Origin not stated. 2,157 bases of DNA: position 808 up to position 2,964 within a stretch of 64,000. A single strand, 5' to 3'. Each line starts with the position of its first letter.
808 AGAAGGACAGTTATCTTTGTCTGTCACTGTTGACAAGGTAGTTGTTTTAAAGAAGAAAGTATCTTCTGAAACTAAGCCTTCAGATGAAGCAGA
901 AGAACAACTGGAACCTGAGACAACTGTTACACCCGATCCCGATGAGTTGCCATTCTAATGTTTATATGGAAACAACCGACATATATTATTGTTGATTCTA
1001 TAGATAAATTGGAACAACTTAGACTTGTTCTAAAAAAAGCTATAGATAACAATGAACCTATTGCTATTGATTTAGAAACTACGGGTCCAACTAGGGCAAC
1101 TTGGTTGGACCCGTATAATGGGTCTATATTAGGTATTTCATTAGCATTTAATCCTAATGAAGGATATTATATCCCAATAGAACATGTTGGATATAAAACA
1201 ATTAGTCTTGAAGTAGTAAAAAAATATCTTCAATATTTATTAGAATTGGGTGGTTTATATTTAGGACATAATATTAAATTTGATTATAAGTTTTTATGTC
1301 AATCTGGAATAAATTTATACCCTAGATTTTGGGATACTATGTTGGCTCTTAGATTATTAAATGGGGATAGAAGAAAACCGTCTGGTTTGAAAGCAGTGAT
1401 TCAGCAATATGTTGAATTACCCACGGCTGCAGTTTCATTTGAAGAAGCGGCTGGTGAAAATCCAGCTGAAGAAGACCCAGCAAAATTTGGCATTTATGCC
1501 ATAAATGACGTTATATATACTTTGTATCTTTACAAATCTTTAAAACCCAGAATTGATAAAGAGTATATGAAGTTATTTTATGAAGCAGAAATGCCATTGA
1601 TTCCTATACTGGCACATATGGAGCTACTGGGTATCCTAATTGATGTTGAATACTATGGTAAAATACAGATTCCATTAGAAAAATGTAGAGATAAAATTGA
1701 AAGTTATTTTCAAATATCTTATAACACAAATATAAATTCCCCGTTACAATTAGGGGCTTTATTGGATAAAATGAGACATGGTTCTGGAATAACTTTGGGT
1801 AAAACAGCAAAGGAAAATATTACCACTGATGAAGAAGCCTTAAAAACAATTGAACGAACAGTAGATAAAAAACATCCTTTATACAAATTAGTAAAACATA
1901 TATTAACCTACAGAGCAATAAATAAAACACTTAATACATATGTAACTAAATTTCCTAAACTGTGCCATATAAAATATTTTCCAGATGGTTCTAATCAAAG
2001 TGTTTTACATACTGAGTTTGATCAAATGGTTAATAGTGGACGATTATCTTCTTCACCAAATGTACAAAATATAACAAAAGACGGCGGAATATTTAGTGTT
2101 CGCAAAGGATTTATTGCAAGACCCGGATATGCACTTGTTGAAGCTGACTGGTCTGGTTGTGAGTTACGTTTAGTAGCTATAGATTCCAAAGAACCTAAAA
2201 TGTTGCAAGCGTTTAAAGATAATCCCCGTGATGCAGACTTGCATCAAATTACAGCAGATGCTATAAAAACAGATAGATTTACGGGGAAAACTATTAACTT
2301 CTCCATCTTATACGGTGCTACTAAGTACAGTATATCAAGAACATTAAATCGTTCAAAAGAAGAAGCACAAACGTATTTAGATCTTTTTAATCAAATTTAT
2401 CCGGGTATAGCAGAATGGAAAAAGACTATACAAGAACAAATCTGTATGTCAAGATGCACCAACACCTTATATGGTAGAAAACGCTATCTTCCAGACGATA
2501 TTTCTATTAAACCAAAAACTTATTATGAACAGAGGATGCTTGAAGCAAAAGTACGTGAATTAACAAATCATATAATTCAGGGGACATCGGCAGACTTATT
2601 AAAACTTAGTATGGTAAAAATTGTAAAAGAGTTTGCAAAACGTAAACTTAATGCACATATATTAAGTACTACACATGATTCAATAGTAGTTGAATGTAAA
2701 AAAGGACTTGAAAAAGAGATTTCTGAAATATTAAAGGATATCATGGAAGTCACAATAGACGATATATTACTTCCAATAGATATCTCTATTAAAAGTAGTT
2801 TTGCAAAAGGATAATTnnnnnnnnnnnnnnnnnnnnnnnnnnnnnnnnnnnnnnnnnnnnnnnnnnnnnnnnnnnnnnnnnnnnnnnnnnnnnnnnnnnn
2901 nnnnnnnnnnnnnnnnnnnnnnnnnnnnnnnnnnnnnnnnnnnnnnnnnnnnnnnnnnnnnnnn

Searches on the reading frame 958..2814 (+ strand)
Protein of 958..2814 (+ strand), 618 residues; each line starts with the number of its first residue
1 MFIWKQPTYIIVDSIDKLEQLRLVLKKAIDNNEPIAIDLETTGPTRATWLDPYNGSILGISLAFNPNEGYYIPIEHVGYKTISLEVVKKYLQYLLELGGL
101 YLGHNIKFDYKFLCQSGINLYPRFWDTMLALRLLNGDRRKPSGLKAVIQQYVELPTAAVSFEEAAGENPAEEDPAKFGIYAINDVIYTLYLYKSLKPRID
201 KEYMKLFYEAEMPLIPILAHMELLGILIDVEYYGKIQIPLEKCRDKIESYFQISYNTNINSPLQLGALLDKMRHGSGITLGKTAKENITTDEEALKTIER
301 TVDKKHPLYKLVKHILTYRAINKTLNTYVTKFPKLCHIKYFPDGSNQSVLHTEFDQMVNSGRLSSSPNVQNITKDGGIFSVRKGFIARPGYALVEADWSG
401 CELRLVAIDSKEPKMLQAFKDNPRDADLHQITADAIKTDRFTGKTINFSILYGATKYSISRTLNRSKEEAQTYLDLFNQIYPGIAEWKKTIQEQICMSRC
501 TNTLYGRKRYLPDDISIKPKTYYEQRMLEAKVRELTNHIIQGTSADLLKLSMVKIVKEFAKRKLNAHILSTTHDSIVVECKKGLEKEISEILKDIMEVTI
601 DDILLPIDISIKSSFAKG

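Call 11: search_protein_families(library=pfam, proteins=[window:958-2814:+])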
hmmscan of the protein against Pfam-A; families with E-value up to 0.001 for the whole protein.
window:958-2814:+ (618 aa): 2 families
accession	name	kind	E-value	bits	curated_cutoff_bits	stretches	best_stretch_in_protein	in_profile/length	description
PF00476.26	DNA_pol_A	-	1e-72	245.7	34.3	1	241-612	16-376/381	DNA polymerase family A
PF01612.26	DNA_pol_A_exo1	-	1.5e-17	64.4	23.6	1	11-199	3-172/173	3'-5' exonuclease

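Call 12: search_protein_families(library=phrogs, proteins=[window:958-2814:+])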
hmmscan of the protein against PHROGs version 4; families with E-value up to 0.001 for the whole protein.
window:958-2814:+ (618 aa): 11 families
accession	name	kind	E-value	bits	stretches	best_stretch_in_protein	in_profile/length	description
phrog_17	-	DNA, RNA and nucleotide metabolism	7e-106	356.6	1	9-617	652-1232/1445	DNA polymerase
phrog_2573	-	DNA, RNA and nucleotide metabolism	3.2e-29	103.2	1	380-602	4-251/336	DNA polymerase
phrog_5995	-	DNA, RNA and nucleotide metabolism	1.3e-28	101.2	1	448-604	2-152/236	DNA polymerase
phrog_12241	-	DNA, RNA and nucleotide metabolism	1.8e-28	100.8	1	11-385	103-499/502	DNA polymerase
phrog_10285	-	DNA, RNA and nucleotide metabolism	1.1e-13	52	1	350-610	13-313/321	DNA polymerase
phrog_15971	-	DNA, RNA and nucleotide metabolism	2.4e-13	51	1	357-596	132-349/376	DNA polymerase I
phrog_35406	-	DNA, RNA and nucleotide metabolism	9.9e-08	32.5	1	436-577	105-243/320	DNA polymerase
phrog_23226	-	DNA, RNA and nucleotide metabolism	5.3e-07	29.5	1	432-580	413-547/611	DNA polymerase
phrog_192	-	DNA, RNA and nucleotide metabolism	2.4e-06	28.1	1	86-151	177-244/397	DNA polymerase exonuclease subunit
phrog_9556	-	DNA, RNA and nucleotide metabolism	1.7e-05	25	0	290-374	359-441/441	DNA polymerase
phrog_7766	-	DNA, RNA and nucleotide metabolism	0.00024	21.6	1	535-600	107-165/186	DNA polymerase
